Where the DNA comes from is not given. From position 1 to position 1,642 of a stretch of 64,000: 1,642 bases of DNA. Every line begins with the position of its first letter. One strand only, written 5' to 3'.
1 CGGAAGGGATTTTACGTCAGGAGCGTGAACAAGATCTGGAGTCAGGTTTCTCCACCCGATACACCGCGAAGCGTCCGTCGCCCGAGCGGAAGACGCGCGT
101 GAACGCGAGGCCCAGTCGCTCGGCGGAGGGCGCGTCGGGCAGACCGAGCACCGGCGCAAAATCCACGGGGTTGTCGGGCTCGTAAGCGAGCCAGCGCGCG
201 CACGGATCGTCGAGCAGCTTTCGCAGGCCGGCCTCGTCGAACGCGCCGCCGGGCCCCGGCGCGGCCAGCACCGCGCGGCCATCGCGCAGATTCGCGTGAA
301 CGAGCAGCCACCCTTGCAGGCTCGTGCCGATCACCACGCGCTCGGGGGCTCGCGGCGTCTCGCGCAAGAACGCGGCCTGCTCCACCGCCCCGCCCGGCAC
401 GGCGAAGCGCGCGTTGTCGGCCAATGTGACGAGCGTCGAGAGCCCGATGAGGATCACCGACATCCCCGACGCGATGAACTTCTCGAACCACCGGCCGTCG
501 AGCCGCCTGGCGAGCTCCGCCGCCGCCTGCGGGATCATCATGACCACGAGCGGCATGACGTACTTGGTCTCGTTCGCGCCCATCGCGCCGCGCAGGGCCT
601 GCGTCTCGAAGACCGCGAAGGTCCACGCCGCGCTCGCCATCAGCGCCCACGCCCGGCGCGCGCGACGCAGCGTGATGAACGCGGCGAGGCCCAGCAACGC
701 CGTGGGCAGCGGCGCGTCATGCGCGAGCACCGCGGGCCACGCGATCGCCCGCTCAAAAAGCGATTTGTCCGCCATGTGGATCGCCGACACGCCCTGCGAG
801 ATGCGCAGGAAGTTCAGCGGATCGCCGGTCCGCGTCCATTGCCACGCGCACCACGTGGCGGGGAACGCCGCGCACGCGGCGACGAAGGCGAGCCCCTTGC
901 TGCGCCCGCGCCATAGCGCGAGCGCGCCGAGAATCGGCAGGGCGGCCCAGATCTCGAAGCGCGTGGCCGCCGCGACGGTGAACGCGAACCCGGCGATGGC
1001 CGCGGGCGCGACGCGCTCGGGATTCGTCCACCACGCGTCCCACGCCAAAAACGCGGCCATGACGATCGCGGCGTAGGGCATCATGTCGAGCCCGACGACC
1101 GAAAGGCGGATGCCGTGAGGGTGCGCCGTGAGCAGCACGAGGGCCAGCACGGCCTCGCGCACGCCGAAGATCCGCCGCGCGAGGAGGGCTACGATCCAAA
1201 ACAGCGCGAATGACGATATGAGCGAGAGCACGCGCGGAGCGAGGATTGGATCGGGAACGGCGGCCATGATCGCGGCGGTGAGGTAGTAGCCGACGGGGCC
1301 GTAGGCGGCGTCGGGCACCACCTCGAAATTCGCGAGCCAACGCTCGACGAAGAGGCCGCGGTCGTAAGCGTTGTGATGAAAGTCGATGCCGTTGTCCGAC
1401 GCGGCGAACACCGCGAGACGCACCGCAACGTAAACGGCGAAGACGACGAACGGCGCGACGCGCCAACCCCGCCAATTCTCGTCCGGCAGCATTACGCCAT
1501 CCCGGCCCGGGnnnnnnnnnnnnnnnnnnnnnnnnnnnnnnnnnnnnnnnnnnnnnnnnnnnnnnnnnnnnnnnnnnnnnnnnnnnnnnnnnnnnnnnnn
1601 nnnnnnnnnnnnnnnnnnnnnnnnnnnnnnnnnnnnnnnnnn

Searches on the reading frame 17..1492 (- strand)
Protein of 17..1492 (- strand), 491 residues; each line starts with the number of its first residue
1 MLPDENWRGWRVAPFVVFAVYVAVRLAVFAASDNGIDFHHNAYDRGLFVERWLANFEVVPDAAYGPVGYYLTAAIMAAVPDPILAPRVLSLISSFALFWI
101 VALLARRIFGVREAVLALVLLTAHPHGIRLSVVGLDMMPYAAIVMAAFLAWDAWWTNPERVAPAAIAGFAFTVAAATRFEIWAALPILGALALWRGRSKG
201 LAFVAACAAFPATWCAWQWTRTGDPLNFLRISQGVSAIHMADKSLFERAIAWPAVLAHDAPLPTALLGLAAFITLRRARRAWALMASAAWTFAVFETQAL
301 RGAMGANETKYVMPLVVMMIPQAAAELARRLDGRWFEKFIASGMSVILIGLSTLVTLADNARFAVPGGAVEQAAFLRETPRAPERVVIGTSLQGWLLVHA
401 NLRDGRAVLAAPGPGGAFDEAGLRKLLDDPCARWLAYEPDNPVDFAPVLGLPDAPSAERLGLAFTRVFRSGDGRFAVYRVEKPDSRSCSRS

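Call 6: search_protein_families(library=pfam, proteins=[window:17-1492:-], max_evalue=0.01)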
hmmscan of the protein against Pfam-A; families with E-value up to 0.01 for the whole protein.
window:17-1492:- (491 aa): 1 family
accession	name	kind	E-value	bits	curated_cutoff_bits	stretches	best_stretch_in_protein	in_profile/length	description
PF13231.12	PMT_2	-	0.00048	20.8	26.1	1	65-196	3-133/160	Dolichyl-phosphate-mannose-protein mannosyltransferase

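Call 8: search_protein_families(library=ncbifam, proteins=[window:17-1492:-], max_evalue=0.01)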
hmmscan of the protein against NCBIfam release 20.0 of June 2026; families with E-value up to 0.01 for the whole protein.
window:17-1492:- (491 aa): 0 families
